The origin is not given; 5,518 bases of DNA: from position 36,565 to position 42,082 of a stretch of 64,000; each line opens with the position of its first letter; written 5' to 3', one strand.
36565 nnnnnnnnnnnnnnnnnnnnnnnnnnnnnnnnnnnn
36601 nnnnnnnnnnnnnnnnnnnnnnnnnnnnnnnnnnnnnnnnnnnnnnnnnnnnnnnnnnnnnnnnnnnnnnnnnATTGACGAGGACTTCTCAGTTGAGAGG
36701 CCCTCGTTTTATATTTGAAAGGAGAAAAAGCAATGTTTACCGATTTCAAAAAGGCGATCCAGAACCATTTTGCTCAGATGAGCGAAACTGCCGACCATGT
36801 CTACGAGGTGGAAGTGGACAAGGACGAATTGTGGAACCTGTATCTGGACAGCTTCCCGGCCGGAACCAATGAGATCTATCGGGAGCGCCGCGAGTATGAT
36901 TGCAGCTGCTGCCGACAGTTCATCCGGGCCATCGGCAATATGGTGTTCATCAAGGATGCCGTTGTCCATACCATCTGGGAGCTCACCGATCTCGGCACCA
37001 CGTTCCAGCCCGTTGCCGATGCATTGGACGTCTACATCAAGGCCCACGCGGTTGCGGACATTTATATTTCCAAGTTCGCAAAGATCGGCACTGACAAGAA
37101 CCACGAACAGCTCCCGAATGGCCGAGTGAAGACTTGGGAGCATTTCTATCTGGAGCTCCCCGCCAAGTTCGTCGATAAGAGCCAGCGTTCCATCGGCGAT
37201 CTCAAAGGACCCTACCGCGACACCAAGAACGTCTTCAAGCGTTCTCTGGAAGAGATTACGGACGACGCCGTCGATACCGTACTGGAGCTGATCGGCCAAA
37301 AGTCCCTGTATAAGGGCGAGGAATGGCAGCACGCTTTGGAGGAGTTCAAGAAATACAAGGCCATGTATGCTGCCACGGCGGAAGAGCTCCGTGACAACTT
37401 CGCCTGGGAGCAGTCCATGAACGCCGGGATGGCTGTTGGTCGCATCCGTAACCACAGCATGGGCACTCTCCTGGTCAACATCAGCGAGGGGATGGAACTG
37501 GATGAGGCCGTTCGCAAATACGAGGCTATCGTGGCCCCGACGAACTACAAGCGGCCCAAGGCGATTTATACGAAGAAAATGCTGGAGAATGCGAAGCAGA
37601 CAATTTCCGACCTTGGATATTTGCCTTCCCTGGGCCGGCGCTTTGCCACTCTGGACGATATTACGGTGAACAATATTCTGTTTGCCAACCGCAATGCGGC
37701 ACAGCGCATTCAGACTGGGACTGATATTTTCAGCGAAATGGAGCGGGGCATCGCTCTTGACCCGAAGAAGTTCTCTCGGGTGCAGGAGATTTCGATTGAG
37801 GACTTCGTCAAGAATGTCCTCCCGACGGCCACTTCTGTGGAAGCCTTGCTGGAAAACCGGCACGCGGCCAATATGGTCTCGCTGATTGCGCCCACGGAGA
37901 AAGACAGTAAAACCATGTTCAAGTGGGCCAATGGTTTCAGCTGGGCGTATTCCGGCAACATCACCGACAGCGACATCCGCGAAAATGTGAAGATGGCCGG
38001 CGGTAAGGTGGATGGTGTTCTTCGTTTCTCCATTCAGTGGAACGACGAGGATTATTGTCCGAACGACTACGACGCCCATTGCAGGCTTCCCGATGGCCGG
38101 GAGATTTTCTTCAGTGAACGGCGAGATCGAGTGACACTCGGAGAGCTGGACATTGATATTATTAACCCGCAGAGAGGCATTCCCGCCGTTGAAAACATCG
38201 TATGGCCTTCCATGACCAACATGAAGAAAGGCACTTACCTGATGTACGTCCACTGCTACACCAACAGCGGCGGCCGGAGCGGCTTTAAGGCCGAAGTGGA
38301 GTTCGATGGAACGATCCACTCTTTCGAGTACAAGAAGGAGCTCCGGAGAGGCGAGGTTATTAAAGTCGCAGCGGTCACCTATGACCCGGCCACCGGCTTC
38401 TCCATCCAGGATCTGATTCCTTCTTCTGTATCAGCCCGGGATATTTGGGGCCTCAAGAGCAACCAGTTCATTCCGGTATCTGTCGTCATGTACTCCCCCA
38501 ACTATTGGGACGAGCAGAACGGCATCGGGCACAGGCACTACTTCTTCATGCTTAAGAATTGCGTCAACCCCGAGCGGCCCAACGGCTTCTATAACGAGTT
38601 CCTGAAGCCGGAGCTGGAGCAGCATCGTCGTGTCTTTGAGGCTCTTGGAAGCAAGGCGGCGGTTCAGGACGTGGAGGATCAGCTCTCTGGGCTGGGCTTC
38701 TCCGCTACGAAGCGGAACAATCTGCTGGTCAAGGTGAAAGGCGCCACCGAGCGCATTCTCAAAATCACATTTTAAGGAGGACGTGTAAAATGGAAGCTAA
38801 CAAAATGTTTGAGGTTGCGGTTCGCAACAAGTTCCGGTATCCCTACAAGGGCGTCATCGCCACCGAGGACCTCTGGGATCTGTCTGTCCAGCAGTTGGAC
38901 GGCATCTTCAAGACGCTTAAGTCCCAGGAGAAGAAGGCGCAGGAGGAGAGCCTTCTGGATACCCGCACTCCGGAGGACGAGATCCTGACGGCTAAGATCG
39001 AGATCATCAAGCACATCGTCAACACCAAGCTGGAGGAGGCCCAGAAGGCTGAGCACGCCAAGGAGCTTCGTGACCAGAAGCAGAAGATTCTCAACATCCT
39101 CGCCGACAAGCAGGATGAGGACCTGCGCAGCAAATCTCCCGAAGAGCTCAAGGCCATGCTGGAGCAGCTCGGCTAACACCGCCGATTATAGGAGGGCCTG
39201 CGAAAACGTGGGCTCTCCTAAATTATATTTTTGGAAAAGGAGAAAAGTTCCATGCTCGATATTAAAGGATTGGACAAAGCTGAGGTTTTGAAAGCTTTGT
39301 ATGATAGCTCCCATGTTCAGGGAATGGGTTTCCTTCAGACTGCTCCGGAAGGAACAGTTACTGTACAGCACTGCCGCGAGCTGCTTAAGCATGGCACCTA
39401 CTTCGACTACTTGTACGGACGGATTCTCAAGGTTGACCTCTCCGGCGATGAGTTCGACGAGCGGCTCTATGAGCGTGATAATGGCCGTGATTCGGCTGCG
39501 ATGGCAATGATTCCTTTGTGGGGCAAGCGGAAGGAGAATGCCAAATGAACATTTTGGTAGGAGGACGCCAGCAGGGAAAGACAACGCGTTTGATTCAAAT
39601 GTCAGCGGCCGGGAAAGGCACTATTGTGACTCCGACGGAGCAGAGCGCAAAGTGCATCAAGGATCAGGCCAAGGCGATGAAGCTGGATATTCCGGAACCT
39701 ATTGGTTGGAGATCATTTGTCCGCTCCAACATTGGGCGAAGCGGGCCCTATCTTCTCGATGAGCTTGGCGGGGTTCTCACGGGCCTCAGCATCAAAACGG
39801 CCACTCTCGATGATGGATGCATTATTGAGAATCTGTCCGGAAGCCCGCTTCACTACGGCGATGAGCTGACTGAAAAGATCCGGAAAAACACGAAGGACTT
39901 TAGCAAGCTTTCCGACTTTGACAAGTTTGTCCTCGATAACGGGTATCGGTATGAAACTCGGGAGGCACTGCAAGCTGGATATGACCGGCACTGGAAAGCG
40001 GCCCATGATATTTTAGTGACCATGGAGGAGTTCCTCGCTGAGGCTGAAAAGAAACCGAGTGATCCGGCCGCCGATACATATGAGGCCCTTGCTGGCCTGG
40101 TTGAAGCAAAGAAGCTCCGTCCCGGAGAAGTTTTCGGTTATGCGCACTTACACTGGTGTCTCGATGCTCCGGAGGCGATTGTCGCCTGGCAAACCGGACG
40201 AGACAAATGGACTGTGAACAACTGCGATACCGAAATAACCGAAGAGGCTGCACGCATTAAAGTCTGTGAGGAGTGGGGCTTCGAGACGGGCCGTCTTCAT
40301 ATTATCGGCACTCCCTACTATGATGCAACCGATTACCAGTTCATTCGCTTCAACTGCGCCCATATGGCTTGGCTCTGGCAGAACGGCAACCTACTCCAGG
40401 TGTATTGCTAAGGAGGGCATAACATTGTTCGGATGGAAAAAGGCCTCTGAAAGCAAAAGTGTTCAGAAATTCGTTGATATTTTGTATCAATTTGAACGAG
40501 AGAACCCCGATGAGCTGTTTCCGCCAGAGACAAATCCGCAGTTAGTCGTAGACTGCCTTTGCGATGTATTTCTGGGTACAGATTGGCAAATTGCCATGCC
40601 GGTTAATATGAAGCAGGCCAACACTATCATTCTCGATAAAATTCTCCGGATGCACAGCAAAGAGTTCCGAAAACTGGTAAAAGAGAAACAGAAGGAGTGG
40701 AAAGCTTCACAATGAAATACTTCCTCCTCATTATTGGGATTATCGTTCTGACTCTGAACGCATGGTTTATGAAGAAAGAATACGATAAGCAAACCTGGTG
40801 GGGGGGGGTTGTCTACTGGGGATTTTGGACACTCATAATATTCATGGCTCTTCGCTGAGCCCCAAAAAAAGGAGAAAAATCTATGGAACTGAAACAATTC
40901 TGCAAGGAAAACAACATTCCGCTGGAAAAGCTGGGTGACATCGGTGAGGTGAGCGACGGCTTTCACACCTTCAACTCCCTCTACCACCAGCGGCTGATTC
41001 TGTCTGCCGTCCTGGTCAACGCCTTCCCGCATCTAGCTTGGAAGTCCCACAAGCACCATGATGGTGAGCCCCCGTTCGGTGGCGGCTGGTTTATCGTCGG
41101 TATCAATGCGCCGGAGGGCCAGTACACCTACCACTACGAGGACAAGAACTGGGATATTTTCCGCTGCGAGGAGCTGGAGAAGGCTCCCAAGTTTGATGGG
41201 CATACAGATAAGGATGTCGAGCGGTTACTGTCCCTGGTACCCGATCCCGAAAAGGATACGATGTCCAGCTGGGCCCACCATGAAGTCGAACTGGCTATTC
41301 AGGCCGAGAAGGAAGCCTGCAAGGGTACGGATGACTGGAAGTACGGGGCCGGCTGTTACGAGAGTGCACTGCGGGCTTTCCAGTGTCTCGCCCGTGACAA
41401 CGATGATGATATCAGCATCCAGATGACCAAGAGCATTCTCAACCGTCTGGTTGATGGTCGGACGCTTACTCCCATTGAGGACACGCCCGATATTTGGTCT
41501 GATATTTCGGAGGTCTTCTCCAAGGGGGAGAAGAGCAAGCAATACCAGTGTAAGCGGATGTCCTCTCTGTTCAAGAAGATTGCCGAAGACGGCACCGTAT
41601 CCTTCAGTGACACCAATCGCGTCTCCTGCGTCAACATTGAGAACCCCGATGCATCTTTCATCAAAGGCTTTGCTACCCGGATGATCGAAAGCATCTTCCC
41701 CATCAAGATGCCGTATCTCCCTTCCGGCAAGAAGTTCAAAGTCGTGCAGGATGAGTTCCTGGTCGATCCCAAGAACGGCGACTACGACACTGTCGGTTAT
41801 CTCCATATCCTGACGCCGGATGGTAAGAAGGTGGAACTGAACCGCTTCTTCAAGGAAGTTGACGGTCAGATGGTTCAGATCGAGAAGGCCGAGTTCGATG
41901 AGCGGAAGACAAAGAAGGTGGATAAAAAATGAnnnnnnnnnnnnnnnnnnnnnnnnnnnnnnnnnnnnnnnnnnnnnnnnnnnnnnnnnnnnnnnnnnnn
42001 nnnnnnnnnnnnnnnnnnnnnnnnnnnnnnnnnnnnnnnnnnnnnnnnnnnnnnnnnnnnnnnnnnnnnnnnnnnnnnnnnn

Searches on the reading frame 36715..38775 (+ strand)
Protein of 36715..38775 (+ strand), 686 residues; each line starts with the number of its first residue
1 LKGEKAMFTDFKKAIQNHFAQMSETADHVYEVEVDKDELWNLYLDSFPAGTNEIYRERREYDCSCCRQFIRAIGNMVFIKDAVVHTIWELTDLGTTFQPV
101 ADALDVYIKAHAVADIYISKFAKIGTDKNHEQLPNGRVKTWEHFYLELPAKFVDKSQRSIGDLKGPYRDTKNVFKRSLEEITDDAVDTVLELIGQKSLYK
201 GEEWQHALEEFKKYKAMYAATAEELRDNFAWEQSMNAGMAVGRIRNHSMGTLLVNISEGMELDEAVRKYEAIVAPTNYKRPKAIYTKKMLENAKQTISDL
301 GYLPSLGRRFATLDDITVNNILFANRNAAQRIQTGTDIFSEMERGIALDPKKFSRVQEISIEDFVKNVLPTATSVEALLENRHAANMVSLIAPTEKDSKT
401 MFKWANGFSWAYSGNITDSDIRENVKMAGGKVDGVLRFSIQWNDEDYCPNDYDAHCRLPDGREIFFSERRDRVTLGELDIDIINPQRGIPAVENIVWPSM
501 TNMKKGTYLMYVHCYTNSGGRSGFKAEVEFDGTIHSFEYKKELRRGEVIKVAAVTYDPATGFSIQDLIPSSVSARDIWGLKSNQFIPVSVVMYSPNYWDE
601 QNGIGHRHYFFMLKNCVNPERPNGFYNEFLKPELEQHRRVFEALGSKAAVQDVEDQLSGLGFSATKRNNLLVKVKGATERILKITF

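Call 27: search_protein_families(library=phrogs, proteins=[window:36715-38775:+], max_evalue=0.001)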
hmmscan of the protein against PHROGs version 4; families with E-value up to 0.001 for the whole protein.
window:36715-38775:+ (686 aa): 5 families
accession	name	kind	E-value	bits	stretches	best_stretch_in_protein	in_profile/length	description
phrog_1735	-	unknown function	1.6e-268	894.1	1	7-686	3-673/673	-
phrog_23228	-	unknown function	6.9e-153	510.8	1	211-686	4-472/472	-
phrog_25920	-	unknown function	7.2e-41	141.4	1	7-178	3-171/173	-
phrog_21434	-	unknown function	2e-28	99.7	1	7-94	3-89/93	-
phrog_38165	-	unknown function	4.9e-05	24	1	222-273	2-54/57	-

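Call 29: search_protein_families(library=pfam, proteins=[window:36715-38775:+], max_evalue=0.001)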
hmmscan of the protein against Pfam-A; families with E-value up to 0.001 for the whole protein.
window:36715-38775:+ (686 aa): 0 families

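Call 66: search_protein_families(library=ncbifam, proteins=[window:36715-38775:+], max_evalue=0.01)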
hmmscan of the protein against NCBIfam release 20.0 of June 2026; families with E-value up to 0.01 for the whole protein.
window:36715-38775:+ (686 aa): 0 families

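Call 67: search_protein_families(library=padloc, proteins=[window:36715-38775:+], max_evalue=0.001)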
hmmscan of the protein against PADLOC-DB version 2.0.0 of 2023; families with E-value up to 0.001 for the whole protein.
window:36715-38775:+ (686 aa): 0 families

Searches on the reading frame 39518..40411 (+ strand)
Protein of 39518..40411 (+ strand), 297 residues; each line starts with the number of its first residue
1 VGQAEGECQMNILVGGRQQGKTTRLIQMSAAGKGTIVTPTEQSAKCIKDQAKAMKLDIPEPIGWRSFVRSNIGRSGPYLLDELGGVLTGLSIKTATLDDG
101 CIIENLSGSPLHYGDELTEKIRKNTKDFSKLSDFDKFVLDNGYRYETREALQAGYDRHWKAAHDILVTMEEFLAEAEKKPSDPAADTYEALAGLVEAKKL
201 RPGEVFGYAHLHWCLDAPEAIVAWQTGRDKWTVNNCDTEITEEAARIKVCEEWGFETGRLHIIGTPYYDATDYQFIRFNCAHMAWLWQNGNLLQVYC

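Call 28: search_protein_families(library=phrogs, proteins=[window:39518-40411:+], max_evalue=0.001)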
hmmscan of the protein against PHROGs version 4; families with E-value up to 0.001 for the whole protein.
window:39518-40411:+ (297 aa): 1 family
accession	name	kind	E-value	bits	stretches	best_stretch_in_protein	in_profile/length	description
phrog_1828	-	unknown function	7.7e-10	40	1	10-90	1-87/109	-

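Call 29: search_protein_families(library=pfam, proteins=[window:39518-40411:+], max_evalue=0.001)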
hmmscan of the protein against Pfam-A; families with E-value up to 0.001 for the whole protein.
window:39518-40411:+ (297 aa): 0 families

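Call 67: search_protein_families(library=padloc, proteins=[window:39518-40411:+], max_evalue=0.001)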
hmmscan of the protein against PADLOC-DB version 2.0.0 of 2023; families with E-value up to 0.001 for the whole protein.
window:39518-40411:+ (297 aa): 0 families

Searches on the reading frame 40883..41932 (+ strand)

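Call 28: search_protein_families(library=phrogs, proteins=[window:40883-41932:+], max_evalue=0.001)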
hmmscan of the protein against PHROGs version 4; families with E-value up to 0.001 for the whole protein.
window:40883-41932:+ (349 aa): 4 families
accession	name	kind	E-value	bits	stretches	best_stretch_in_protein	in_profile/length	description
phrog_24386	-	unknown function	7.2e-80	269.6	1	117-343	101-326/339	-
phrog_3392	-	unknown function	2.1e-41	143.8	1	8-119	194-303/310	-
phrog_3769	-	unknown function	5.7e-26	92.4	1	19-121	61-163/186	-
phrog_21846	-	unknown function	7.1e-15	56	1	54-118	283-346/354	-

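Call 29: search_protein_families(library=pfam, proteins=[window:40883-41932:+], max_evalue=0.001)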
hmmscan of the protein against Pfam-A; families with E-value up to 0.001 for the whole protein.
window:40883-41932:+ (349 aa): 2 families
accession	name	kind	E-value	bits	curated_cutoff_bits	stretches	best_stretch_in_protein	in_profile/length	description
PF25311.1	WDGH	-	3.1e-39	133.6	27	1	21-118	1-97/97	WDGH domain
PF25185.1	Tad3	-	9.6e-24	83.9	27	1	127-253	3-113/119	Type I Thoeris inhibitor Tad3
